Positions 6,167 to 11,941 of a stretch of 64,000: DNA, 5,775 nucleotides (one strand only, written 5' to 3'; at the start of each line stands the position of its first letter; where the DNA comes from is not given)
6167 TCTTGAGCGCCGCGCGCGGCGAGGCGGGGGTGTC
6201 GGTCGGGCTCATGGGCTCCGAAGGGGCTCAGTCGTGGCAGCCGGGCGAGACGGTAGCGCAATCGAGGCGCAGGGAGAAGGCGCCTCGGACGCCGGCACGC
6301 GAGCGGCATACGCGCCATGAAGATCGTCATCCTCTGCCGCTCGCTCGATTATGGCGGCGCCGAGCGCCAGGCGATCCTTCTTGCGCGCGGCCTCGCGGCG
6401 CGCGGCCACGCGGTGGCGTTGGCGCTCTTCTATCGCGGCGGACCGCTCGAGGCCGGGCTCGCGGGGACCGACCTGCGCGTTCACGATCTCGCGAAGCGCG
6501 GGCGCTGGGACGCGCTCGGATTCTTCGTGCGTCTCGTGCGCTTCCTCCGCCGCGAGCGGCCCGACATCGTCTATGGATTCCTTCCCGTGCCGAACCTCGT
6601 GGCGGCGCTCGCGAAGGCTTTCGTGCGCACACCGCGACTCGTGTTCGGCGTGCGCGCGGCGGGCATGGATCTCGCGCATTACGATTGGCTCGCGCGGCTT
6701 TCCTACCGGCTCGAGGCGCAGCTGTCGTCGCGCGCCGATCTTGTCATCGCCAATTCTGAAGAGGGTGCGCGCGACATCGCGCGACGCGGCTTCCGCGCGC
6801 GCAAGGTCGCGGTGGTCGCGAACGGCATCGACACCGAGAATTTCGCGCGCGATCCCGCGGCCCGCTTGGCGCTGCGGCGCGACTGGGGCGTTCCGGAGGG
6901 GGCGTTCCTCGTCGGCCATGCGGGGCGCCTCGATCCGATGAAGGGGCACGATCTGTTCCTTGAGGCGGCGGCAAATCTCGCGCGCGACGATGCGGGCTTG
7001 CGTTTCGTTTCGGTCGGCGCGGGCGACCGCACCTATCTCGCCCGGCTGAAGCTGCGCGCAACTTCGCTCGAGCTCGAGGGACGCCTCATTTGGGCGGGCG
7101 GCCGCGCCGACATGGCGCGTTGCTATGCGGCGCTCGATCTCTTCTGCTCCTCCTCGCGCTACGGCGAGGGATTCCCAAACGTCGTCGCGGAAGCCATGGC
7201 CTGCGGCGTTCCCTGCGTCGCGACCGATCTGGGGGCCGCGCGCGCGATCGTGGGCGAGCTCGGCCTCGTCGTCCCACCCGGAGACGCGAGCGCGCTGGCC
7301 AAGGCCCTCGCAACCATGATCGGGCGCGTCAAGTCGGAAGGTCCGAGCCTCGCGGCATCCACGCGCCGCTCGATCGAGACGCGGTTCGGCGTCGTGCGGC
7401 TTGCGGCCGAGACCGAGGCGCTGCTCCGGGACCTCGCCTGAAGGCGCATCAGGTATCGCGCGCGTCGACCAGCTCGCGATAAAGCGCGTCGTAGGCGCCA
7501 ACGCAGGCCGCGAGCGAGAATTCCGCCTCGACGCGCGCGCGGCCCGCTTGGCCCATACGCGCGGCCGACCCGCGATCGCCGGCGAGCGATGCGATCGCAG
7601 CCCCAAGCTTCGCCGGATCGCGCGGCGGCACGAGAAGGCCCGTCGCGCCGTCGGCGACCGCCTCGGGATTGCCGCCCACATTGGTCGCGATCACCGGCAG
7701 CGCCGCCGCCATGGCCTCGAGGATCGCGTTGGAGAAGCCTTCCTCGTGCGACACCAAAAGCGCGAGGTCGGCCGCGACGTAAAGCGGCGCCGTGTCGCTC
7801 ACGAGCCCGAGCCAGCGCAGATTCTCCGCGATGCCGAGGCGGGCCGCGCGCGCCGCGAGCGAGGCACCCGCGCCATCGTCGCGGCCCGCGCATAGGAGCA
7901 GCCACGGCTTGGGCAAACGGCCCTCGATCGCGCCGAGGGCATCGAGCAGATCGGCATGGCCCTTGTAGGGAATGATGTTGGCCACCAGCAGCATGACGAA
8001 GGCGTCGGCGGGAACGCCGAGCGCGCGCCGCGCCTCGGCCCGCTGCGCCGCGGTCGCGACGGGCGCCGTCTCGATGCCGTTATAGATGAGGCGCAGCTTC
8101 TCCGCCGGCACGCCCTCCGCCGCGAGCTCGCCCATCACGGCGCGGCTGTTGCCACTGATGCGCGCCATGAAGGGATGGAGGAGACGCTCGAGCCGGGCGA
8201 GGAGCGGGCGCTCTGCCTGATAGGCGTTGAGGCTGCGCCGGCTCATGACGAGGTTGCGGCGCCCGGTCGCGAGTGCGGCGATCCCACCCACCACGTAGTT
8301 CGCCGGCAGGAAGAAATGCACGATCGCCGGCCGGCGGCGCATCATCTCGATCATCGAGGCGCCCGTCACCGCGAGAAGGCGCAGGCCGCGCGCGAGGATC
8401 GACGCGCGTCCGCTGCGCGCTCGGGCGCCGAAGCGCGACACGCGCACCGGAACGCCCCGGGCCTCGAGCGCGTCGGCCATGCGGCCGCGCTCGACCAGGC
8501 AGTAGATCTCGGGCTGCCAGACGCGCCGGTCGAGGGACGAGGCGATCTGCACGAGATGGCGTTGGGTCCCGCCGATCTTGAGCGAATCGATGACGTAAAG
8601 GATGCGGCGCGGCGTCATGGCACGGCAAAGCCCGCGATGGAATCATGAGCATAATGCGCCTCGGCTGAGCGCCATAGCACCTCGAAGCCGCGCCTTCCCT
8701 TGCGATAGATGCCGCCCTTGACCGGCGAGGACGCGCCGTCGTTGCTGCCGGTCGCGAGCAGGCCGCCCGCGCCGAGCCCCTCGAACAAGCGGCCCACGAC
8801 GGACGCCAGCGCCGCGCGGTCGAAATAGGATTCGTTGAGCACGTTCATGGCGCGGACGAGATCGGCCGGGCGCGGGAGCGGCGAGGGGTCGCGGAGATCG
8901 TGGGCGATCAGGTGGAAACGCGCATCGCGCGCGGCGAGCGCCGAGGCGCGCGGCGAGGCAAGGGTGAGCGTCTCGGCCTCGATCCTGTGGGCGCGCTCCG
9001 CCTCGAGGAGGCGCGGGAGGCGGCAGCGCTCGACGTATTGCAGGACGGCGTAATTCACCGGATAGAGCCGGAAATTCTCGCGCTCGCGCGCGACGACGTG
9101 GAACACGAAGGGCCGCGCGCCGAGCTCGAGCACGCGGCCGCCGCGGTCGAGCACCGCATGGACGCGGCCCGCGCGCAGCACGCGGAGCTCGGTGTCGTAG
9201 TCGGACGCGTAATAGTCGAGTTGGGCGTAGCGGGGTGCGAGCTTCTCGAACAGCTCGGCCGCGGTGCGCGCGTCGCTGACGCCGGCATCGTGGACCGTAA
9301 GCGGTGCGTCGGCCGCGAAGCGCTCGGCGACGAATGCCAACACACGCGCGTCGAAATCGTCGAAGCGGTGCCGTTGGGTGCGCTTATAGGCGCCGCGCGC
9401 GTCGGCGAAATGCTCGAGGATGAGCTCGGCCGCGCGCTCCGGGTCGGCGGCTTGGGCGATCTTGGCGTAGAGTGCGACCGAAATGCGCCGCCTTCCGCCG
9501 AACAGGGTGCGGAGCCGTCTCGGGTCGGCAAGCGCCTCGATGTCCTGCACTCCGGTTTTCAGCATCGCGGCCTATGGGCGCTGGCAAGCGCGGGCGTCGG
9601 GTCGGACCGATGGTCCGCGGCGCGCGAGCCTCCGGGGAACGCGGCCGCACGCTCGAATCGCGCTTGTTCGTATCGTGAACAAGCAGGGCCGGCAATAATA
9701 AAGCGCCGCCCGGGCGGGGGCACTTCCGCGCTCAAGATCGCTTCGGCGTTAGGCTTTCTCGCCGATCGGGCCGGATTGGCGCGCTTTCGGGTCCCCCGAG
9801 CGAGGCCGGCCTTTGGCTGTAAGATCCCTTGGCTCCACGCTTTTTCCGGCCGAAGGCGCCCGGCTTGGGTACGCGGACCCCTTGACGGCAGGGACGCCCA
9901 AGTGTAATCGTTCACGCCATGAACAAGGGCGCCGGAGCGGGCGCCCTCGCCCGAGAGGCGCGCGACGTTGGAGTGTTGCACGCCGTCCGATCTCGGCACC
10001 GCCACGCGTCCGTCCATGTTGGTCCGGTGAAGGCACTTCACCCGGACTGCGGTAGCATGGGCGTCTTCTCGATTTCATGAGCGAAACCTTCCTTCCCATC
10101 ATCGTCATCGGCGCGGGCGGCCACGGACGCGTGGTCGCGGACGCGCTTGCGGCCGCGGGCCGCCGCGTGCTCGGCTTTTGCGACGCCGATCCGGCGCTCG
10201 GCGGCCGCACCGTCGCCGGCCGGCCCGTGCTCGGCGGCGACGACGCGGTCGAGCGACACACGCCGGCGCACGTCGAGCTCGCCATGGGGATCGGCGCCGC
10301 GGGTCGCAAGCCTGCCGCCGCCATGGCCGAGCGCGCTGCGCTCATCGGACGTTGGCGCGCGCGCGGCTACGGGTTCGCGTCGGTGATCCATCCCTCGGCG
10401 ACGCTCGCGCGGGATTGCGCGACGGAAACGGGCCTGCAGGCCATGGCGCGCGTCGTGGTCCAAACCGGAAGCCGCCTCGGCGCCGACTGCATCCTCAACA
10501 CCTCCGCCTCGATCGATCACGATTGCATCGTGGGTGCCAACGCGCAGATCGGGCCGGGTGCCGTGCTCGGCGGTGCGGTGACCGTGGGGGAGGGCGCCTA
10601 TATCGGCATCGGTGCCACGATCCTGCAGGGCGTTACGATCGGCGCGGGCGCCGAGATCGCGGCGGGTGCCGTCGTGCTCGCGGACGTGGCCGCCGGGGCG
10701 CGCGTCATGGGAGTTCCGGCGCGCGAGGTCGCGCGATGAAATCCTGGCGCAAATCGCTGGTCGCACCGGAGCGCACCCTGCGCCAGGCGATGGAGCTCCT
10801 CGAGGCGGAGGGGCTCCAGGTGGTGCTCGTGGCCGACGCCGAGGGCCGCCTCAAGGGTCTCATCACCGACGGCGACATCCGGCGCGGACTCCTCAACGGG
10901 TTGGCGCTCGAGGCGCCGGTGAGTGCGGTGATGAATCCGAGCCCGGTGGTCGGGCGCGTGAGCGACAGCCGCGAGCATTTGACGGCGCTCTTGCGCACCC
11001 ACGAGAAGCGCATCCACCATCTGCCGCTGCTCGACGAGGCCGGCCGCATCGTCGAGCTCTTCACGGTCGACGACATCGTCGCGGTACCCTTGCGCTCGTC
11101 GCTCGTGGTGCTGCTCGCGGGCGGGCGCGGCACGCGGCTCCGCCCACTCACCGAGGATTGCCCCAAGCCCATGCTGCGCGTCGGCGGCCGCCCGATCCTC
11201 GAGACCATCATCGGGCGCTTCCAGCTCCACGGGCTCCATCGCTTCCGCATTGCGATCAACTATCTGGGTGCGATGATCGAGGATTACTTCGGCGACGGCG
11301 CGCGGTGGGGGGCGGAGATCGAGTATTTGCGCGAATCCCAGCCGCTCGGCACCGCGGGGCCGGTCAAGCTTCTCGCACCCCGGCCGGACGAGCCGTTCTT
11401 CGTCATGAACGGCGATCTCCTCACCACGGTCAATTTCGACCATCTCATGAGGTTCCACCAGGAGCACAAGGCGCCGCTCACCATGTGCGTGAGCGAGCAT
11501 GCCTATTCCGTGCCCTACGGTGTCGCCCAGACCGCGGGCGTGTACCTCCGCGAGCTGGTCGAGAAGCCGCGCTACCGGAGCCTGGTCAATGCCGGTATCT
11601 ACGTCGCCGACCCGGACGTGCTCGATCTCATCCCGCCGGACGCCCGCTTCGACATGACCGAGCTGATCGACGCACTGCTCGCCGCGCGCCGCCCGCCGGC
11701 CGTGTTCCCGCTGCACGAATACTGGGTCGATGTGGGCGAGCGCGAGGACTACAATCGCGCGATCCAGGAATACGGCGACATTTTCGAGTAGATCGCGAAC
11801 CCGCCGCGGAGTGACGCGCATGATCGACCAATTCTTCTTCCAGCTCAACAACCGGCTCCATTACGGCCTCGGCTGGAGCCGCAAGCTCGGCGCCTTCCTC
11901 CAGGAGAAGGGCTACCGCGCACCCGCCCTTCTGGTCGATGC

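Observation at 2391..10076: Shared promoter architecture links PAPS synthesis (cysD-cysNC) to the nonulosonic-acid glycan operon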

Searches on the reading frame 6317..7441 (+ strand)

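Call 12: search_protein_families(library=pfam, proteins=[window:6317-7441:+], max_evalue=0.0001)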
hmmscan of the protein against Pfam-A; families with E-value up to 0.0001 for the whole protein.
window:6317-7441:+ (374 aa): 6 families
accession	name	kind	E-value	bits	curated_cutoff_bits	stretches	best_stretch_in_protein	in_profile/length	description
PF13692.12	Glyco_trans_1_4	-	1.7e-33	116.3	27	1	198-335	3-140/142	Glycosyl transferases group 1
PF00534.26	Glycos_transf_1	-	1.5e-31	109.7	26.4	1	186-334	5-155/172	Glycosyl transferases group 1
PF13439.12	Glyco_transf_4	-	1.2e-26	94.2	28.5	1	12-174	1-169/170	Glycosyltransferase Family 4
PF13579.12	Glyco_trans_4_4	-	8.9e-22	78.6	29.7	1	13-170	1-158/158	Glycosyl transferase 4-like domain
PF20706.3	GT4-conflict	-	2.6e-07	30.4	26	1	125-310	132-319/385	Family 4 Glycosyltransferase in conflict systems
PF13477.12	Glyco_trans_4_2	-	1.5e-05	25.7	23.4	1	22-147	16-139/139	Glycosyl transferase 4-like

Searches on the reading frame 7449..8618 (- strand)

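Call 10: search_protein_families(library=pfam, proteins=[window:7449-8618:-], max_evalue=0.001)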
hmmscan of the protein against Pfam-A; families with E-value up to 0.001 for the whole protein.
window:7449-8618:- (389 aa): 6 families
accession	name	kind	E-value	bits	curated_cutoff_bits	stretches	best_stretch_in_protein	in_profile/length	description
PF00534.26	Glycos_transf_1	-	9.3e-32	110.4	26.4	1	193-361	2-171/172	Glycosyl transferases group 1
PF13692.12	Glyco_trans_1_4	-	2.2e-31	109.5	27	1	208-347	3-141/142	Glycosyl transferases group 1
PF13439.12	Glyco_transf_4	-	3e-15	57.1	28.5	1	15-184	1-168/170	Glycosyltransferase Family 4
PF13579.12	Glyco_trans_4_4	-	8.1e-13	49.5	29.7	1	16-181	1-158/158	Glycosyl transferase 4-like domain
PF13524.12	Glyco_trans_1_2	-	5.5e-06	26.8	25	1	275-370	39-136/144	Glycosyl transferase-like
PF20706.3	GT4-conflict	-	0.00058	19.4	26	1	203-323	194-322/385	Family 4 Glycosyltransferase in conflict systems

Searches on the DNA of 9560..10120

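Call 6: search_rna_families(source=window, start=9560, end=10120, threshold=evalue, max_evalue=10, show_alignments=3)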
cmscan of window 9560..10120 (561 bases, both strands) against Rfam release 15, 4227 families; matches with E-value up to 10: 4.
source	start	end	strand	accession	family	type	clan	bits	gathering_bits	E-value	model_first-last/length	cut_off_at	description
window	10092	10112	-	RF01276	sR53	Gene; snRNA; snoRNA; CD-box;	-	14.4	49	0.75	1-60/60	no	Small nucleolar RNA sR53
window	10091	10116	-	RF01273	sR34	Gene; snRNA; snoRNA; CD-box;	-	14.3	40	5.8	19-44/54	no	Small nucleolar RNA sR34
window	9934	9966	+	RF01340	CRISPR-DR29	Gene; CRISPR;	-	13.7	39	8.7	1-37/37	no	CRISPR RNA direct repeat element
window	10051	10109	-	RF01134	sR30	Gene; snRNA; snoRNA; CD-box;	-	12.4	38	1.6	1-57/57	no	Small nucleolar RNA sR30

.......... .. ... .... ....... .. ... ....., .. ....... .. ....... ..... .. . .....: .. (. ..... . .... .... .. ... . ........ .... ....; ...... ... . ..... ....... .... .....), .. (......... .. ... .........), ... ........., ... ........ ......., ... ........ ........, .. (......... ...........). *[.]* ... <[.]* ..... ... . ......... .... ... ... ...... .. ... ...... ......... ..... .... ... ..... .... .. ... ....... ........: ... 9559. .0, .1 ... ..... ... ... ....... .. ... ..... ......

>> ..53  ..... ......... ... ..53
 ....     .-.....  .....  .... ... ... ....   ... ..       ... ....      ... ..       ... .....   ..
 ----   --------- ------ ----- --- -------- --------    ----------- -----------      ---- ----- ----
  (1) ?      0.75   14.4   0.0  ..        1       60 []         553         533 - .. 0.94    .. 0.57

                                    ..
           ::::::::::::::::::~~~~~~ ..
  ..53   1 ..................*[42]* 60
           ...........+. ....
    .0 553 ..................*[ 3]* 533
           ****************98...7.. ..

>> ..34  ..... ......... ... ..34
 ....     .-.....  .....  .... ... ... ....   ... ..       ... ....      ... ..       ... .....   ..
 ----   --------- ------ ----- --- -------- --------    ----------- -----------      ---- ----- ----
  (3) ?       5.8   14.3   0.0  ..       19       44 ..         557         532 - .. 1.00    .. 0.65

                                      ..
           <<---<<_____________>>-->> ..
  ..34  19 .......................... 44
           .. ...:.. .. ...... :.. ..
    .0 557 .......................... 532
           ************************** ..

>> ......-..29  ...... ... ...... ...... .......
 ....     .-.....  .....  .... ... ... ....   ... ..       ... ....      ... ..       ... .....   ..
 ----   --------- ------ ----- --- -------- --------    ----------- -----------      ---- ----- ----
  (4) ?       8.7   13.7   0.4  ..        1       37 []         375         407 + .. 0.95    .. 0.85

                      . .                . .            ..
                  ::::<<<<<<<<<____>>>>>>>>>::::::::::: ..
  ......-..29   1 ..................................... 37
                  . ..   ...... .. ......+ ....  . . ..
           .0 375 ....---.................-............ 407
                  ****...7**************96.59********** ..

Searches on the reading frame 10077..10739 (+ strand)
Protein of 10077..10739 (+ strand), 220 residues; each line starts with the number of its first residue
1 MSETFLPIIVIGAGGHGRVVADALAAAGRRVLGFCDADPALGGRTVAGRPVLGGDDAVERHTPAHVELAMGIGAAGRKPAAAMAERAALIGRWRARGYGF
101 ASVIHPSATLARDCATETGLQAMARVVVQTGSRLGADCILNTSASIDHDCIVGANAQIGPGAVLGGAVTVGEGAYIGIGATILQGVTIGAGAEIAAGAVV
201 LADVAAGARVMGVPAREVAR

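Call 10: search_protein_families(library=pfam, proteins=[window:10077-10739:+], max_evalue=0.001)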
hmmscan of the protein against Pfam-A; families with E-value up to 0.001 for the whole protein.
window:10077-10739:+ (220 aa): 5 families
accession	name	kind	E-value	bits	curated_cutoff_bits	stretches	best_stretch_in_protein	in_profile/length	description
PF00132.30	Hexapep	-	2.3e-16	59.1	27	2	168-200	2-34/36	Bacterial transferase hexapeptide (six repeats)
PF17836.7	PglD_N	-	9.8e-12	45.7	23.4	1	8-74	2-67/78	PglD N-terminal domain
PF25084.1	LbH_EIF2B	-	4.2e-06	27.1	54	1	119-209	15-102/105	EIF2B subunit epsilon LbH domain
PF14602.12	Hexapep_2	-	9.2e-06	25.7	27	1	168-202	2-34/34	Hexapeptide repeat of succinyl-transferase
PF02629.25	CoA_binding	-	0.00089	20.4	22.3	0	8-67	6-67/97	CoA binding domain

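Call 18: find_encoding_contigs(protein=window:10077-10739:+, flank=3000, max_places=10)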
Protein window:10077-10739:+ (220 aa): 5 contigs read that carry it; 4 places shown.
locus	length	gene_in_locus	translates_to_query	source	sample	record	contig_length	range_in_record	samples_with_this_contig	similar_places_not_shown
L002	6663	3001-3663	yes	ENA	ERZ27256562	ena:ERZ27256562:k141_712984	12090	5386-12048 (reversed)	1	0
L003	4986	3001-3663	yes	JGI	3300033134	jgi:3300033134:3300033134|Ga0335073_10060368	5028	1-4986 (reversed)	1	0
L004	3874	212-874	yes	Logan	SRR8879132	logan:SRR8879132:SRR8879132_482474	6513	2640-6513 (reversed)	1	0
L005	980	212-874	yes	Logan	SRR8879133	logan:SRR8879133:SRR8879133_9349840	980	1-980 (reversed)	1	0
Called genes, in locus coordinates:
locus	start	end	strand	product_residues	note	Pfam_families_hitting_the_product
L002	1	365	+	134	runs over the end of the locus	?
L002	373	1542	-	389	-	PF13439:Glyco_transf_4, PF13579:Glyco_trans_4_4, PF00534:Glycos_transf_1, PF13692:Glyco_trans_1_4, PF13524:Glyco_trans_1_2 (weak)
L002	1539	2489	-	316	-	-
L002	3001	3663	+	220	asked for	PF17836:PglD_N, PF25084:LbH_EIF2B (weak), PF00132:Hexapep (weak), PF14602:Hexapep_2 (faint), PF25087:GMPPB_C (weak), PF00132:Hexapep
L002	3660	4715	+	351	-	PF00571:CBS (weak), PF00483:NTP_transferase, PF12804:NTP_transf_3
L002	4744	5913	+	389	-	PF00465:Fe-ADH, PF13685:Fe-ADH_2, PF25137:ADH_Fe_C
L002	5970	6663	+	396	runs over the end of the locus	PF01053:Cys_Met_Meta_PP, PF00155:Aminotran_1_2, PF00266:Aminotran_5, PF01041:DegT_DnrJ_EryC1, PF01212:Beta_elim_lyase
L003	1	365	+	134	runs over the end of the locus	?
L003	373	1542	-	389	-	PF13439:Glyco_transf_4, PF13579:Glyco_trans_4_4, PF00534:Glycos_transf_1, PF13692:Glyco_trans_1_4, PF13524:Glyco_trans_1_2 (weak)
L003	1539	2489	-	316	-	-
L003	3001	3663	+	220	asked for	PF17836:PglD_N, PF25084:LbH_EIF2B (weak), PF00132:Hexapep (weak), PF14602:Hexapep_2 (faint), PF25087:GMPPB_C (weak), PF00132:Hexapep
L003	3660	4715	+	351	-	PF00571:CBS (weak), PF00483:NTP_transferase, PF12804:NTP_transf_3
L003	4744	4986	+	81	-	?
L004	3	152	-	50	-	?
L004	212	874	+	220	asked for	PF17836:PglD_N, PF25084:LbH_EIF2B (weak), PF00132:Hexapep (weak), PF14602:Hexapep_2 (faint), PF25087:GMPPB_C (weak), PF00132:Hexapep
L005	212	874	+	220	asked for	PF17836:PglD_N, PF25084:LbH_EIF2B (weak), PF00132:Hexapep (weak), PF14602:Hexapep_2 (faint), PF25087:GMPPB_C (weak), PF00132:Hexapep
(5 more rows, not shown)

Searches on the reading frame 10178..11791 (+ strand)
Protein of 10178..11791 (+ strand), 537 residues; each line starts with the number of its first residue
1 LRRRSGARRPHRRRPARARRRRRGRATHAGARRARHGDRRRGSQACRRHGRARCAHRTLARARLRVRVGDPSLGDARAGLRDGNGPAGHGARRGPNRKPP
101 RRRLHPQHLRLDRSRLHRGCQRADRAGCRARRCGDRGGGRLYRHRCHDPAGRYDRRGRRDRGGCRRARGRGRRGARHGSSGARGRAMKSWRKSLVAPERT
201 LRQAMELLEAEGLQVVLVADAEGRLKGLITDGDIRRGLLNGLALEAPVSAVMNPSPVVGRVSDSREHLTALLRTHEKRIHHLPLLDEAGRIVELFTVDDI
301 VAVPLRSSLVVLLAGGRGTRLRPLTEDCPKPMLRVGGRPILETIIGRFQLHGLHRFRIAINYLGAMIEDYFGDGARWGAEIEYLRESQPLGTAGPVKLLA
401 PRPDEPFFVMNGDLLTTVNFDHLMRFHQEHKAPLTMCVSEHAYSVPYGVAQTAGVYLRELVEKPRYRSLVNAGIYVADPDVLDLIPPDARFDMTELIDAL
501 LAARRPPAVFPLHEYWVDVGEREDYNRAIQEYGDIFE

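Call 12: search_protein_families(library=pfam, proteins=[window:10178-11791:+], max_evalue=0.0001)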
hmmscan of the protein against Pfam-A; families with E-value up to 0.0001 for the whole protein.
window:10178-11791:+ (537 aa): 3 families
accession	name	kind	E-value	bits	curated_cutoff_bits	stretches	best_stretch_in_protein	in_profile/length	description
PF00483.29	NTP_transferase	-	2.3e-35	122.8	21.2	1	310-532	2-242/245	Nucleotidyl transferase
PF00571.33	CBS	-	1.7e-12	47.9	24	1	195-238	12-55/57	CBS domain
PF12804.13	NTP_transf_3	-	6.8e-09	36.5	27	1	310-469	1-153/160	MobA-like NTP transferase domain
